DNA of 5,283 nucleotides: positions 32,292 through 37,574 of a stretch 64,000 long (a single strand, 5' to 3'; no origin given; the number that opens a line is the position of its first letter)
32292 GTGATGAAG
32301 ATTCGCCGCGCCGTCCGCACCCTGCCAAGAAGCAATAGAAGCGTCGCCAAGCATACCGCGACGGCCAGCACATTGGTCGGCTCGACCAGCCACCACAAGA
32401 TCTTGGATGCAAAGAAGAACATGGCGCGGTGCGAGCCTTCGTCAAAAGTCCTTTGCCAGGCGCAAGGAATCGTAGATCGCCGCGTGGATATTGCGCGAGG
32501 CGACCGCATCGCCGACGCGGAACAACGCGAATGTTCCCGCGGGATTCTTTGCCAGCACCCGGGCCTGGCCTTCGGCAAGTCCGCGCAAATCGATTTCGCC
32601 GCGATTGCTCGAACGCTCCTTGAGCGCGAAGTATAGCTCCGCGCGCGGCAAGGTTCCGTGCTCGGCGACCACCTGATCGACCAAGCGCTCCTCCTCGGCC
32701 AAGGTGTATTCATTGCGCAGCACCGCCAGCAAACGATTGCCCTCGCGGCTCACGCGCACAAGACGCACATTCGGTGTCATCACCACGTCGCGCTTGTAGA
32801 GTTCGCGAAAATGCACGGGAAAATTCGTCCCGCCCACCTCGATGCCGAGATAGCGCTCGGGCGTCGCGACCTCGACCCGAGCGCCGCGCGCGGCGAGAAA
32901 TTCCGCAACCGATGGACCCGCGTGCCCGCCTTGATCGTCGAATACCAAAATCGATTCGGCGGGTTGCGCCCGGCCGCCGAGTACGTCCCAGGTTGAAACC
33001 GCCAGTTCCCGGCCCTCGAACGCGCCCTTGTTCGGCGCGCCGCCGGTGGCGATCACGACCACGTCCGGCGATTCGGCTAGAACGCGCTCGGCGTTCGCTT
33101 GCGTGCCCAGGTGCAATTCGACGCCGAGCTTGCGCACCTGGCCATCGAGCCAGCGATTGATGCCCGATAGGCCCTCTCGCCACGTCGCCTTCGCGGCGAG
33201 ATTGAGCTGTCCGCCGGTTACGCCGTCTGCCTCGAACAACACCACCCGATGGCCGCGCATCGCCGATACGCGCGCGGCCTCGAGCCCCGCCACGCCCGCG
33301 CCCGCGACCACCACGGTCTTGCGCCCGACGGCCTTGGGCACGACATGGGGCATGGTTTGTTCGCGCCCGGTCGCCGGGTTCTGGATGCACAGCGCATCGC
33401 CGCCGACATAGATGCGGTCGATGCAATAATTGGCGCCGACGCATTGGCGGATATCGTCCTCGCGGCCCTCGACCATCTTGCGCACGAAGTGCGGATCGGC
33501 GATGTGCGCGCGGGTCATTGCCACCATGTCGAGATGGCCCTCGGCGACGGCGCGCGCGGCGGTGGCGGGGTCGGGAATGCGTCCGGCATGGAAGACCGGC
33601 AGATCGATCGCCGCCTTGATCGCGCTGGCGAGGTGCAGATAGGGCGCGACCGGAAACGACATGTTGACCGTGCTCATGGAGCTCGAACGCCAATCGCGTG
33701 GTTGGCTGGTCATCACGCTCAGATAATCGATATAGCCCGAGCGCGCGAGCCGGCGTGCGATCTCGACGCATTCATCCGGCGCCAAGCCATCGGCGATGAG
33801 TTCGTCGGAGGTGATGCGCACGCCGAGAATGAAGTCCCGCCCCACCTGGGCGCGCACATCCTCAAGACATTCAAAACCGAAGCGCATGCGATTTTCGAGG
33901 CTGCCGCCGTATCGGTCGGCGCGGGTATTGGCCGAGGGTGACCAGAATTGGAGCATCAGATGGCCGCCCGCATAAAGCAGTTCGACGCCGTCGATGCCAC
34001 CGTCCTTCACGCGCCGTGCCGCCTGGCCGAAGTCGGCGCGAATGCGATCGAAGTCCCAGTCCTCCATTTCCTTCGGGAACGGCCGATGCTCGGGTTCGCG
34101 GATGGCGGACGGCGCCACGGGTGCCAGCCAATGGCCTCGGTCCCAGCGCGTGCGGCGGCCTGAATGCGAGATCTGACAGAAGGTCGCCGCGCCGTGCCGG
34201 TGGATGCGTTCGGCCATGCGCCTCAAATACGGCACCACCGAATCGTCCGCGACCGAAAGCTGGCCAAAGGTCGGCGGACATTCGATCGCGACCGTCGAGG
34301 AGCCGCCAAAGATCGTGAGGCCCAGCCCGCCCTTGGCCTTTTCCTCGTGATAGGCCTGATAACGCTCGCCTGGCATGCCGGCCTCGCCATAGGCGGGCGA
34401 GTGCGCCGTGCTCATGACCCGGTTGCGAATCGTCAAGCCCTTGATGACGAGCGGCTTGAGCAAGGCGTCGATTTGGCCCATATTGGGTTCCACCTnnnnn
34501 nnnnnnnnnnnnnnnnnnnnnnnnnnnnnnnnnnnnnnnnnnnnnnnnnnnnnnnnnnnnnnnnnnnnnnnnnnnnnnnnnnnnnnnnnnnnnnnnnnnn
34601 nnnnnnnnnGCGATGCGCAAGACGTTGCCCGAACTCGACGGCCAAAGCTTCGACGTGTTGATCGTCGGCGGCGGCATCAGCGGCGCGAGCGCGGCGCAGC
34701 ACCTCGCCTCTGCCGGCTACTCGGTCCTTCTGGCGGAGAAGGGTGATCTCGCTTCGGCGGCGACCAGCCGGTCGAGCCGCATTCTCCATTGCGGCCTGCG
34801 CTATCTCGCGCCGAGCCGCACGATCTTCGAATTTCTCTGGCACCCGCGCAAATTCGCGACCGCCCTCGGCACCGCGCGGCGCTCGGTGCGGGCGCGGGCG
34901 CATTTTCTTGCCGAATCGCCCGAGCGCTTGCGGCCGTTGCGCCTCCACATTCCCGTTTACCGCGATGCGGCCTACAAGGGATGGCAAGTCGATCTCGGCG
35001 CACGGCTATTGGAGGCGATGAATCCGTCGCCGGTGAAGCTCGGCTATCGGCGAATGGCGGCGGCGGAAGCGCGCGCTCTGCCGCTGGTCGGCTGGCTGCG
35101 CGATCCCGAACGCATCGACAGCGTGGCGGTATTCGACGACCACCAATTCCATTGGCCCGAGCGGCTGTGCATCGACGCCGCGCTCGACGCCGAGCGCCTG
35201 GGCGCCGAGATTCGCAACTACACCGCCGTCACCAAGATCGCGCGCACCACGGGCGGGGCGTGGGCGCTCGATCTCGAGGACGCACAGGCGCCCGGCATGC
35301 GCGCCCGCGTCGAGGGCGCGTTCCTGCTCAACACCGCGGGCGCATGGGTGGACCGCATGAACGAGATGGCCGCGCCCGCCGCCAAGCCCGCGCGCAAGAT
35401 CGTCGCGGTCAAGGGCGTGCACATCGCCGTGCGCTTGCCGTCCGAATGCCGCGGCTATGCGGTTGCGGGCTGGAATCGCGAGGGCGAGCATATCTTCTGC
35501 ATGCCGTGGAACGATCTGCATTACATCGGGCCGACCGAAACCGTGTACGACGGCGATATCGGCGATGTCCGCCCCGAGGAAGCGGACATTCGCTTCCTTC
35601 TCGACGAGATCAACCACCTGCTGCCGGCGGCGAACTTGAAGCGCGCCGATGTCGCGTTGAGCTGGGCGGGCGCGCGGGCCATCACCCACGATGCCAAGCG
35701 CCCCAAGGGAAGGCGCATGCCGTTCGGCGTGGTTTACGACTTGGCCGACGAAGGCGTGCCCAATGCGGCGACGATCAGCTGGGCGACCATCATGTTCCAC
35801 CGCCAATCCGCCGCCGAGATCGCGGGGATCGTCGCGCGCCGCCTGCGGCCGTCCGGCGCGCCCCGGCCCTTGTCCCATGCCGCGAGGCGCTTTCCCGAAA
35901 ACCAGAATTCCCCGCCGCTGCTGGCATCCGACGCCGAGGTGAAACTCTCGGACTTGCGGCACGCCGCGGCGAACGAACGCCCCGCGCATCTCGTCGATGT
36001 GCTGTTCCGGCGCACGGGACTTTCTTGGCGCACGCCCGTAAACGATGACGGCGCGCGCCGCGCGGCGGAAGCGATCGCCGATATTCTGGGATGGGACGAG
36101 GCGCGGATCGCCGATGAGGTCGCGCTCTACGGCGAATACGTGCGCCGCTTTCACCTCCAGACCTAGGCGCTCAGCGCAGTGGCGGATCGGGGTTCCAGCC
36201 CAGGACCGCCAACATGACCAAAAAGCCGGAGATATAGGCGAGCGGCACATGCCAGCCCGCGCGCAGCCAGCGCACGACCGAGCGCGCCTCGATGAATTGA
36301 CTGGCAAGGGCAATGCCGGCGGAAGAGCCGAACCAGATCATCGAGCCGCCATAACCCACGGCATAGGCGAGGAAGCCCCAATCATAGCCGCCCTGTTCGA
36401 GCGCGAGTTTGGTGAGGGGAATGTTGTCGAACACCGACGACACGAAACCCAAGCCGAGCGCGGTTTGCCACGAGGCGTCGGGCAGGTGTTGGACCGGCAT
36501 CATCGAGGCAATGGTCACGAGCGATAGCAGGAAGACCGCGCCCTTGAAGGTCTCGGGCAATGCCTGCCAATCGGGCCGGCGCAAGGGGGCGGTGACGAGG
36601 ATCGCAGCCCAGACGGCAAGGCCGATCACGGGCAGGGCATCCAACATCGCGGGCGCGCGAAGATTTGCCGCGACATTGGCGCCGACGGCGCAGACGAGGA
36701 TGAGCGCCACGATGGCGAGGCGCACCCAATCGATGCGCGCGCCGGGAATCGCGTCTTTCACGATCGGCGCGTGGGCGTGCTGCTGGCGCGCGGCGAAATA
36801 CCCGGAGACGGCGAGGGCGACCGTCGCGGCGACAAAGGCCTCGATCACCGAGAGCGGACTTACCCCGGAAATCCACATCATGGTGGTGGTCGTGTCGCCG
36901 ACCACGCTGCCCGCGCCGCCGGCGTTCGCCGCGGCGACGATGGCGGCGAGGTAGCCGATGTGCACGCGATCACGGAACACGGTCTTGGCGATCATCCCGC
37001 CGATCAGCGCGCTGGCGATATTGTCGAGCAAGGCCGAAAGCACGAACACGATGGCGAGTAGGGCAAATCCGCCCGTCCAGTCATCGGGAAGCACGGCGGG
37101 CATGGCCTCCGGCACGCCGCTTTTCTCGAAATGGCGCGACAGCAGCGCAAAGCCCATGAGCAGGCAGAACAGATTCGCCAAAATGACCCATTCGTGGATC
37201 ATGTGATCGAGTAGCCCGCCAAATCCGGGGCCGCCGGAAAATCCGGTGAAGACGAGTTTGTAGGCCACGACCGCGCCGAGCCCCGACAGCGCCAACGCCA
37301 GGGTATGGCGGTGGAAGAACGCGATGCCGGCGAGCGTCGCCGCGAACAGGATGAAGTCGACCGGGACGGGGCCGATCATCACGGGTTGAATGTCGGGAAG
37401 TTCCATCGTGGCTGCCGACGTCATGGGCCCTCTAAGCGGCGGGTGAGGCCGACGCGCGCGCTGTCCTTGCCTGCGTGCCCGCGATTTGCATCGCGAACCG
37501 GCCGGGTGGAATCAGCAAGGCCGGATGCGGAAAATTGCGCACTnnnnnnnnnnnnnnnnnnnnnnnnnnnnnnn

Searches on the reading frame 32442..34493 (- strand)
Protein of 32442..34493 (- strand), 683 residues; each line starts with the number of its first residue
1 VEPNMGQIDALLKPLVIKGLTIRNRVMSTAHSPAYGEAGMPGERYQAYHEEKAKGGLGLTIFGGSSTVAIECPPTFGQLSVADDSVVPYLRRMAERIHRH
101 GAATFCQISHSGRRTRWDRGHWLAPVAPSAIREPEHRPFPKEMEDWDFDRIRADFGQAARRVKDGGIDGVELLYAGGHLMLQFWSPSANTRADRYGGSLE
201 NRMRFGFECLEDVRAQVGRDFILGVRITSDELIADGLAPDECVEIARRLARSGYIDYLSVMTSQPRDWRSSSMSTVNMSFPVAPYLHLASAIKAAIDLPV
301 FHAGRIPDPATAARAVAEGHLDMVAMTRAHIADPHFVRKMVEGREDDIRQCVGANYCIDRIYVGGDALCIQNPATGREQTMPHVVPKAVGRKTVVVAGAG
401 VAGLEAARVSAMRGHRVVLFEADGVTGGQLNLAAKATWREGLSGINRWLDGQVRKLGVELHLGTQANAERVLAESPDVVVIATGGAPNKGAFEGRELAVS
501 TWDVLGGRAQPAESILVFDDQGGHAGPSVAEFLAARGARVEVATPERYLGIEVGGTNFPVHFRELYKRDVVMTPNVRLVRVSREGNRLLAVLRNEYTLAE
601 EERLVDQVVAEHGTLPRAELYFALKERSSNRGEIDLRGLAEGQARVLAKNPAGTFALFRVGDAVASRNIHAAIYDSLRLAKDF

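Call 3: search_protein_families(library=pfam, proteins=[window:32442-34493:-], max_evalue=0.01)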
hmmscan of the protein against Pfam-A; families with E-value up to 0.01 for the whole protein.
window:32442-34493:- (683 aa): 8 families
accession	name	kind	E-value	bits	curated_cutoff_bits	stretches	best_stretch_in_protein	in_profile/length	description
PF00724.26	Oxidored_FMN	-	6.1e-55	187.3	27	1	11-346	2-341/342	NADH:flavin oxidoreductase / NADH oxidase family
PF07992.20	Pyr_redox_2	-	4.3e-06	26.8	26.1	1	393-630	2-253/291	Pyridine nucleotide-disulphide oxidoreductase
PF12831.13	FAD_oxidored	-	1.5e-05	24.9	27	1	394-454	2-62/416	FAD dependent oxidoreductase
PF13450.12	NAD_binding_8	-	3.3e-05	24.5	21.9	1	396-430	1-35/68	NAD(P)-binding Rossmann-like domain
PF00070.33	Pyr_redox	-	0.00035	21.5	22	0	394-433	2-41/82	Pyridine nucleotide-disulphide oxidoreductase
PF01262.27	AlaDh_PNT_C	-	0.00064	19.6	23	1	385-431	19-68/214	Alanine dehydrogenase/PNT, C-terminal domain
PF00890.30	FAD_binding_2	-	0.00098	18.9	20.4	1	394-433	2-41/414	FAD binding domain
PF01134.28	GIDA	-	0.0073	15.8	22.1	1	394-423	2-31/391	Glucose inhibited division protein A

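Call 4: search_protein_families(library=ncbifam, proteins=[window:32442-34493:-], max_evalue=0.01)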
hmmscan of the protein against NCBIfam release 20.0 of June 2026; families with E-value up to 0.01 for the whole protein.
window:32442-34493:- (683 aa): 34 families (the best 25 are shown)
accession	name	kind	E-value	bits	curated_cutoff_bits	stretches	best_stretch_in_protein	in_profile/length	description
TIGR03997.1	mycofact_OYE_2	equivalog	2.6e-164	548.1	793.15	1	11-629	2-617/645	mycofactocin system FadH/OYE family oxidoreductase 2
NF041087.1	bile_acid_BaiCD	equivalog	2.5e-91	306.7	825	1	9-586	2-575/642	bile acid Fe-S flavoenzyme BaiCD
NF045599.1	bili_reduct_long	exception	5.3e-89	299.2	750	1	11-614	1-599/641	bilirubin reductase, long form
TIGR03996.1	mycofact_OYE_1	hypoth_equivalog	1e-69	235.7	627.9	1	13-617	4-600/633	mycofactocin system FadH/OYE family oxidoreductase 1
NF006101.0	PRK08255.1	equivalog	4.6e-45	154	1078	1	8-337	396-727/768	bifunctional salicylyl-CoA 5-hydroxylase/oxidoreductase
NF045592.1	bili_reduct_N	equivalog_domain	3.1e-44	151.6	425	1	11-372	2-363/363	bilirubin reductase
NF010047.0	PRK13523.1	equivalog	4.2e-39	134.5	431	1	10-349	4-329/339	NADPH dehydrogenase NamA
NF007899.0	PRK10605.1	subfamily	2.2e-23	83.1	403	1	9-341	4-338/365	N-ethylmaleimide reductase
NF009410.0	PRK12771.1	subfamily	7.9e-07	28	516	1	379-484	126-232/566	NAD(P)-binding protein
TIGR01372.1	soxA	subfamily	2.3e-06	25.7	1164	1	393-456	170-230/996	sarcosine oxidase subunit alpha family protein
NF045663.1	diclust_near_Sec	equivalog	9e-06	24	530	1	380-500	95-219/759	pyridine nucleotide-disulfide oxidoreductase/dicluster-binding protein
NF009477.0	PRK12843.1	equivalog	1.7e-05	23.5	758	1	391-438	16-63/578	FAD-dependent oxidoreductase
NF009454.0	PRK12814.1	equivalog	1.8e-05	23.3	916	1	378-484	182-287/657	putative NADPH-dependent glutamate synthase small subunit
TIGR01316.1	gltA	equivalog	2.4e-05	23.3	471.75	1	391-497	133-241/449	NADPH-dependent glutamate synthase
NF004776.0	PRK06116.1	equivalog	4.2e-05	22.7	480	0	477-546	133-199/450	glutathione-disulfide reductase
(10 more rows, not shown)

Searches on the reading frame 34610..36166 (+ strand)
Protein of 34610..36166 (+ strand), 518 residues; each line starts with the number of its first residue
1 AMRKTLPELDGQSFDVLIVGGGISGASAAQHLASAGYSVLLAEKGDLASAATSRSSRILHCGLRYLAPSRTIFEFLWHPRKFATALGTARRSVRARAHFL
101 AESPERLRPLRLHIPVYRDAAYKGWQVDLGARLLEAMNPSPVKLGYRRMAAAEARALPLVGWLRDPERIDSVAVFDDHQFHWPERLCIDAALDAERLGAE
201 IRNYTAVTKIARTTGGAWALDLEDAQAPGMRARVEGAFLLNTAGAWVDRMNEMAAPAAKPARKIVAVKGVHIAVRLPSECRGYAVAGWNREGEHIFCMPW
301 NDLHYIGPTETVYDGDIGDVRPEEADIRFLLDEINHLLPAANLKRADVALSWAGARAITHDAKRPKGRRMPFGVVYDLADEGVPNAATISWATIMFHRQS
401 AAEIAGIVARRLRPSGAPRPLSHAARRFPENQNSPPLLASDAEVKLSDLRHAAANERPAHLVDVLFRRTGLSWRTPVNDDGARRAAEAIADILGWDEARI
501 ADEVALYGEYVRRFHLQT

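Call 3: search_protein_families(library=pfam, proteins=[window:34610-36166:+], max_evalue=0.01)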
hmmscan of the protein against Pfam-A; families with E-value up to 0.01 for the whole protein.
window:34610-36166:+ (518 aa): 8 families
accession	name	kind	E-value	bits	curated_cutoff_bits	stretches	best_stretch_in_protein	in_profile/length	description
PF01266.30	DAO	-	5.7e-46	158.1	27.9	1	15-366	1-319/353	FAD dependent oxidoreductase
PF13450.12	NAD_binding_8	-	1.8e-08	35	21.9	1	18-68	1-54/68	NAD(P)-binding Rossmann-like domain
PF16901.10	DAO_C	-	9.8e-07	29.1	31.4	1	443-499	68-125/126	C-terminal domain of alpha-glycerophosphate oxidase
PF00890.30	FAD_binding_2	-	9.5e-06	25.5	20.4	1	15-111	1-95/414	FAD binding domain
PF01494.25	FAD_binding_3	-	6.4e-05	22.8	22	1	14-55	2-42/349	FAD binding domain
PF12831.13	FAD_oxidored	-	0.00012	21.9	27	1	15-46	1-32/416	FAD dependent oxidoreductase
PF07992.20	Pyr_redox_2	-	0.0006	19.8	26.1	1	14-46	1-34/291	Pyridine nucleotide-disulphide oxidoreductase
PF01134.28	GIDA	-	0.0041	16.7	22.1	1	15-42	1-28/391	Glucose inhibited division protein A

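Call 4: search_protein_families(library=ncbifam, proteins=[window:34610-36166:+], max_evalue=0.01)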
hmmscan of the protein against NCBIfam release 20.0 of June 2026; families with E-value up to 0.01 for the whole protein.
window:34610-36166:+ (518 aa): 62 families (the best 25 are shown)
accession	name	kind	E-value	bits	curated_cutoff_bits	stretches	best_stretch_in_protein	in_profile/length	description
NF009906.0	PRK13369.1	equivalog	1.9e-43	148.7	352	1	12-364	5-330/502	glycerol-3-phosphate dehydrogenase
NF008899.0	PRK12266.1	equivalog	5.1e-43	147.3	360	1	12-363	5-330/508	glycerol-3-phosphate dehydrogenase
NF033461.1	glycerol3P_ox_1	equivalog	5.1e-33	114.2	840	2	184-359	173-349/607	type 1 glycerol-3-phosphate oxidase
TIGR03377.1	glycerol3P_GlpA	equivalog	1.4e-27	96.5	552.8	2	183-414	141-364/530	anaerobic glycerol-3-phosphate dehydrogenase subunit GlpA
NF008313.0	PRK11101.1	equivalog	4.8e-21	74.9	425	2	165-430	134-388/548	anaerobic glycerol-3-phosphate dehydrogenase subunit A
TIGR02032.1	GG-red-SF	subfamily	2.4e-08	34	158.8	1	14-47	1-34/297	geranylgeranyl reductase family protein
NF008425.0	PRK11259.1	equivalog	9.5e-08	31.4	257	1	12-53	3-44/377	N-methyl-L-tryptophan oxidase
TIGR03197.1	MnmC_Cterm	equivalog_domain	5.1e-07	29.1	174.2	1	15-60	1-47/400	FAD-dependent 5-carboxymethylaminomethyl-2-thiouridine(34) oxidoreductase MnmC1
TIGR02352.1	thiamin_ThiO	equivalog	1.3e-06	27.7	250.8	1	16-54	1-39/351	glycine oxidase ThiO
NF033460.1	glycerol3P_ox_II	equivalog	1.7e-06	27.5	460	1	14-63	2-52/361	type 2 glycerol-3-phosphate oxidase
NF050086.1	pipecolate_AmaA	exception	2.2e-06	26.6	600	1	12-63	24-75/425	L-pipecolate oxidase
TIGR02023.1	BchP-ChlP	subfamily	5.6e-06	25.6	343.3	1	15-44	2-31/388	geranylgeranyl diphosphate reductase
NF008726.1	PRK11728.1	equivalog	6.9e-06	25.1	299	1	15-66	2-56/389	L-2-hydroxyglutarate oxidase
NF053717.1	VnlPnlRedVprA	equivalog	2.8e-05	23.2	600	1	12-46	5-39/481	vinyl phenol reductase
NF002480.1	PRK01747.1-1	equivalog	3.3e-05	22.5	540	1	13-60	248-296/645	bifunctional tRNA (5-methylaminomethyl-2-thiouridine)(34)-methyltransferase MnmC2/FAD-dependent 5-carboxymethylaminomethyl-2-thiouridine(34)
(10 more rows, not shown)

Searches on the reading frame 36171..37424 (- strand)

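Call 3: search_protein_families(library=pfam, proteins=[window:36171-37424:-], max_evalue=0.01)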
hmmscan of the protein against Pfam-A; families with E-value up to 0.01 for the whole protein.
window:36171-37424:- (417 aa): 0 families

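Call 4: search_protein_families(library=ncbifam, proteins=[window:36171-37424:-], max_evalue=0.01)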
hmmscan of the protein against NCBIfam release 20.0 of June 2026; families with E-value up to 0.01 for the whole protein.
window:36171-37424:- (417 aa): 2 families
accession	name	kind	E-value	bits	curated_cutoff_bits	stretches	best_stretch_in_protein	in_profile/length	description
TIGR00775.1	NhaD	equivalog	3e-18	65.8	577.1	1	121-400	102-406/420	NhaD family Na+:H+ antiporter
NF038006.1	NhaD_1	equivalog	2.3e-11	43.4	80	2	125-272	89-232/405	sodium:proton antiporter NhaD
